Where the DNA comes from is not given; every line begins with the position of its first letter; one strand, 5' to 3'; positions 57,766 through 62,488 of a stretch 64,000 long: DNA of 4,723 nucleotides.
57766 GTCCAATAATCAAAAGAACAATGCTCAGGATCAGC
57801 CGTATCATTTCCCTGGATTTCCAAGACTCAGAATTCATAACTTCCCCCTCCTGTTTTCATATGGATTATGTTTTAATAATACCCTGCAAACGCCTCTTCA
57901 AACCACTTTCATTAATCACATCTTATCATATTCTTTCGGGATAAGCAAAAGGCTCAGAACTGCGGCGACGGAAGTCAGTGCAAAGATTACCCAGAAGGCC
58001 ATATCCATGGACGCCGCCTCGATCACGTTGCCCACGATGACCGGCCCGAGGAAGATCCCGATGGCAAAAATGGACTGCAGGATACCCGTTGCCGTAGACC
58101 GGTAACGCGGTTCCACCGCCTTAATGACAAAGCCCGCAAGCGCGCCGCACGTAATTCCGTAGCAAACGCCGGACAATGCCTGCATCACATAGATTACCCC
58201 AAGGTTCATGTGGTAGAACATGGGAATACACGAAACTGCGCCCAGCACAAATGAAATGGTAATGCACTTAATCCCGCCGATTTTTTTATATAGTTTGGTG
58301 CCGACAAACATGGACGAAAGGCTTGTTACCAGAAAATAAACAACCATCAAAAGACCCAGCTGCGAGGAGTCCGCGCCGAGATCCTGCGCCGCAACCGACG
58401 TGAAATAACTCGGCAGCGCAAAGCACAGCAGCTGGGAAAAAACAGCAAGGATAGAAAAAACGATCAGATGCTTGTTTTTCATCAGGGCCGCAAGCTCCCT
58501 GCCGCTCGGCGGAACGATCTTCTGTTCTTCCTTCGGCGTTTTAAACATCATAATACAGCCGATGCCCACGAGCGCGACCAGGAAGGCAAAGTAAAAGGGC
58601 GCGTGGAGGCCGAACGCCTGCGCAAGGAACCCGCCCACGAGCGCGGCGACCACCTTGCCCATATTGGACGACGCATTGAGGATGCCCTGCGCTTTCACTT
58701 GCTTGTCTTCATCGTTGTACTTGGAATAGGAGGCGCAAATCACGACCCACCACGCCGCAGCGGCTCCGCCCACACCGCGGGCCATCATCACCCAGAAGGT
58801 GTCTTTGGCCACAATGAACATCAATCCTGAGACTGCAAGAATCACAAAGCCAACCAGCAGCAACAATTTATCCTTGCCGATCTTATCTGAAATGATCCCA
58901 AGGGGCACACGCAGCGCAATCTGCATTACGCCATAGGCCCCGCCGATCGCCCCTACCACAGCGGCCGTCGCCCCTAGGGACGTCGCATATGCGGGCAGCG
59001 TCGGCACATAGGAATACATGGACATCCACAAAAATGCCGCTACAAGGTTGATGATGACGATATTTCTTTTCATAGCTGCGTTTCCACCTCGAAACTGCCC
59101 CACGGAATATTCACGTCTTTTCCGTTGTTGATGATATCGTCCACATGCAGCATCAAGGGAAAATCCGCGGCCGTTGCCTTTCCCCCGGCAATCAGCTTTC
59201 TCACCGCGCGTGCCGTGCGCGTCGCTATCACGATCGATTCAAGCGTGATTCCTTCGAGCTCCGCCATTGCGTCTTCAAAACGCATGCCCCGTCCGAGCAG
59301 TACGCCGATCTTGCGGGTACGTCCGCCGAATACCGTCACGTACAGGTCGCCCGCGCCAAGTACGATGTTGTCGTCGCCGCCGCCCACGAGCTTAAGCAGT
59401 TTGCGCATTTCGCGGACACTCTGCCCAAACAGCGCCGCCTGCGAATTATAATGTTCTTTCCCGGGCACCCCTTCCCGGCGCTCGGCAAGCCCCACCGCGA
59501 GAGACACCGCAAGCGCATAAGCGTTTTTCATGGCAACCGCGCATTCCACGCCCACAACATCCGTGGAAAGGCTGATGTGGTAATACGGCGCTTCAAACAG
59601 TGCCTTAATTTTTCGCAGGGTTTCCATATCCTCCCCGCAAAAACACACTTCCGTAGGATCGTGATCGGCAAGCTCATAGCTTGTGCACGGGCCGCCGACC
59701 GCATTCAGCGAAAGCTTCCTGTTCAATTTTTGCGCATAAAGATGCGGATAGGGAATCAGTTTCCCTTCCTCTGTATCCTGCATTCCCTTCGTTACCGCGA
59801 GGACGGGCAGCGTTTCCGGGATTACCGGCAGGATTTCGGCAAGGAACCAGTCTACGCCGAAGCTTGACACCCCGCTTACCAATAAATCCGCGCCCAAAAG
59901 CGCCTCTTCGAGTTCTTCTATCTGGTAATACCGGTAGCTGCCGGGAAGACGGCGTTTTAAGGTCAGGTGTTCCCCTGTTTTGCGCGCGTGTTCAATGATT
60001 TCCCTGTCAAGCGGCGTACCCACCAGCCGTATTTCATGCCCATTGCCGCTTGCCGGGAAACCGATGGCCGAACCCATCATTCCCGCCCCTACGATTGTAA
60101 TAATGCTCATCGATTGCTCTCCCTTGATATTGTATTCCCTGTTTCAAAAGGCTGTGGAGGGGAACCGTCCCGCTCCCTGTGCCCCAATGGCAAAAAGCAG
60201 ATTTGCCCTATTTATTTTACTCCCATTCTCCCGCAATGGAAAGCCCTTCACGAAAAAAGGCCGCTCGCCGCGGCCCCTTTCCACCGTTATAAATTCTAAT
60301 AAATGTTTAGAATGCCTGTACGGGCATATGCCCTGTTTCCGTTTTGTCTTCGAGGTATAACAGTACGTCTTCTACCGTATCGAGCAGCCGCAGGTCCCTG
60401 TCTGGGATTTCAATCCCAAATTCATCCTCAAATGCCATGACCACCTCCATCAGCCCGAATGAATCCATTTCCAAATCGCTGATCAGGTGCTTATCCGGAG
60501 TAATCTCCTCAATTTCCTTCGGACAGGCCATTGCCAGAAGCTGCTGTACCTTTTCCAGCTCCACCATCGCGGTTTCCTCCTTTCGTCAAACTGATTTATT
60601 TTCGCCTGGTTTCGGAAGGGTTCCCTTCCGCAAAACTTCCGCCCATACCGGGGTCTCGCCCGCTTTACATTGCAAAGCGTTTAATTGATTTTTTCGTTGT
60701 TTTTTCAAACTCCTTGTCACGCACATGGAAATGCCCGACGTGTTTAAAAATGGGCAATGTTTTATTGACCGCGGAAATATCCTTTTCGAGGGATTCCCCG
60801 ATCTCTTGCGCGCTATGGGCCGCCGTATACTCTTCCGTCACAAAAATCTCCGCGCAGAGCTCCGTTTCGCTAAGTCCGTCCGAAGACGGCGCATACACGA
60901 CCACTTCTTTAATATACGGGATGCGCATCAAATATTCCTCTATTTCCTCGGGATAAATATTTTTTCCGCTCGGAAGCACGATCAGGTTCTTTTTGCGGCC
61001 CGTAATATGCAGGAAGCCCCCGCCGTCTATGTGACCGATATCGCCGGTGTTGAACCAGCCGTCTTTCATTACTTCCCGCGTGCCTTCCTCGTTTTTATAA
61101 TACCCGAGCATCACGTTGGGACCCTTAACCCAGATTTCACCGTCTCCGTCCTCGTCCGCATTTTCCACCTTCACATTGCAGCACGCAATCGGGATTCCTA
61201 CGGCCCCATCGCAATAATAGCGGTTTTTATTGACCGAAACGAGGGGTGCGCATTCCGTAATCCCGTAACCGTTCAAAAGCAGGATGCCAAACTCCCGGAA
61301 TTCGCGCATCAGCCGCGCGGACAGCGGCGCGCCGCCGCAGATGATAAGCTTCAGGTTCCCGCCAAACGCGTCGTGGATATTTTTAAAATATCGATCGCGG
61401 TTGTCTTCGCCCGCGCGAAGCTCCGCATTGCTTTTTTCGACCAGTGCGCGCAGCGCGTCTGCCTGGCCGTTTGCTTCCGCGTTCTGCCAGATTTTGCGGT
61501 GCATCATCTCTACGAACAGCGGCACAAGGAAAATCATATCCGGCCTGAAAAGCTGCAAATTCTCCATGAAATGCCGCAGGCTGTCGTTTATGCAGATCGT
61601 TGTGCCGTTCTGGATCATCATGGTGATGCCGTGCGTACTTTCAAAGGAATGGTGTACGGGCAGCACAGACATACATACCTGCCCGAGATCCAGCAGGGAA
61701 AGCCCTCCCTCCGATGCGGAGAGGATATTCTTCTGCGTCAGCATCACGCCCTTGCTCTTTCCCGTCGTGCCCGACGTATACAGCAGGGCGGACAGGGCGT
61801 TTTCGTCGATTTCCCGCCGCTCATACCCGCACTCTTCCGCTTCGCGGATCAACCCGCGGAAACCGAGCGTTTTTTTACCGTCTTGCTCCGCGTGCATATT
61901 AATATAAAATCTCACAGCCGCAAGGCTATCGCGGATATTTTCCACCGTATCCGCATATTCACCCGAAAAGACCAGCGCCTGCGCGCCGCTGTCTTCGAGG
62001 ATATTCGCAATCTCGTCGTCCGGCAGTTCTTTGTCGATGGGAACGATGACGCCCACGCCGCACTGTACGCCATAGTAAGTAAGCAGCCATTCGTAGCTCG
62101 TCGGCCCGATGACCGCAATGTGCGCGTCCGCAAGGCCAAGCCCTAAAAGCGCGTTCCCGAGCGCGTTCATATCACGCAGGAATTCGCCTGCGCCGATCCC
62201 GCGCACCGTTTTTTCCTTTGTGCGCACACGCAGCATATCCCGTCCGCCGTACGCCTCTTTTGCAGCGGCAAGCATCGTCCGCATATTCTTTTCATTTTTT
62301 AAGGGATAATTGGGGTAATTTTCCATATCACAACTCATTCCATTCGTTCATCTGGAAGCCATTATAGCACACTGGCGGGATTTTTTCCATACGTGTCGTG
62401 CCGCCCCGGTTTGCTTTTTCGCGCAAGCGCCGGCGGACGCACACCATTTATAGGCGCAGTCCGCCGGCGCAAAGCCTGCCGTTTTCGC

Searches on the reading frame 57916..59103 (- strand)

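Call 77: search_protein_families(library=pfam, proteins=[window:57916-59103:-], max_evalue=0.00001)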
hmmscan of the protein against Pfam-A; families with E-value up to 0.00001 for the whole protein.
window:57916-59103:- (395 aa): 3 families
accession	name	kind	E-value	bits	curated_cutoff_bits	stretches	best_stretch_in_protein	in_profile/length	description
PF07690.21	MFS_1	-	7.9e-51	173.4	33.4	2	20-233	3-228/347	Major Facilitator Superfamily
PF12832.13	MFS_1_like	-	1.5e-16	60.8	25.2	1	29-370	15-371/373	MFS_1 like family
PF00083.30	Sugar_tr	-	5.3e-10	39.2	22.3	1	237-388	36-188/452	Sugar (and other) transporter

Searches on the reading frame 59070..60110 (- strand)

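Call 77: search_protein_families(library=pfam, proteins=[window:59070-60110:-], max_evalue=0.00001)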
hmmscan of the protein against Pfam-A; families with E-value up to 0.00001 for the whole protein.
window:59070-60110:- (346 aa): 2 families
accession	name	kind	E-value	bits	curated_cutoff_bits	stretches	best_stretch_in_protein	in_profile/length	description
PF07479.19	NAD_Gly3P_dh_C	-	3e-20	73.3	25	1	184-334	1-138/142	NAD-dependent glycerol-3-phosphate dehydrogenase C-terminus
PF01210.29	NAD_Gly3P_dh_N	-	1.9e-12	47.9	23.1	1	4-163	2-156/158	NAD-dependent glycerol-3-phosphate dehydrogenase N-terminus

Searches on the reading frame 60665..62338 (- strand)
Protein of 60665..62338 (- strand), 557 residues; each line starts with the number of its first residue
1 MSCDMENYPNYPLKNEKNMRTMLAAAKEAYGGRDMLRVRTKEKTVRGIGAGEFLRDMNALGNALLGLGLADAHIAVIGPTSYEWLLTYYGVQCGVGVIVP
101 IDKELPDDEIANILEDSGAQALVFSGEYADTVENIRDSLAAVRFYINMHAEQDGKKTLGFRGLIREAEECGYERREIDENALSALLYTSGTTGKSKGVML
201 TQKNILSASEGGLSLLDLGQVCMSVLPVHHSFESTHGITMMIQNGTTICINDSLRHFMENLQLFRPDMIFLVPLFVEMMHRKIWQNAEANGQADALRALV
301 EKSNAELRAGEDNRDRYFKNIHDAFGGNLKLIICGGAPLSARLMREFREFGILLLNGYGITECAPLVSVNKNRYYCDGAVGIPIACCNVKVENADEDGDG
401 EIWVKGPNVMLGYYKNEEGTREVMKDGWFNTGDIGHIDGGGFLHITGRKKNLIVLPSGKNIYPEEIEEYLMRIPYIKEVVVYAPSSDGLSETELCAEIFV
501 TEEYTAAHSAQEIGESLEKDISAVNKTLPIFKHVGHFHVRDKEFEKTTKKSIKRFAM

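Call 77: search_protein_families(library=pfam, proteins=[window:60665-62338:-], max_evalue=0.00001)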
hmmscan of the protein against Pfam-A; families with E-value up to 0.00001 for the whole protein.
window:60665-62338:- (557 aa): 1 family
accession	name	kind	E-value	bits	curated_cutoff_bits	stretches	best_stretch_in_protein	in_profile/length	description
PF00501.34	AMP-binding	-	2.8e-63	214.5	29.9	1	51-414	25-384/384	AMP-binding enzyme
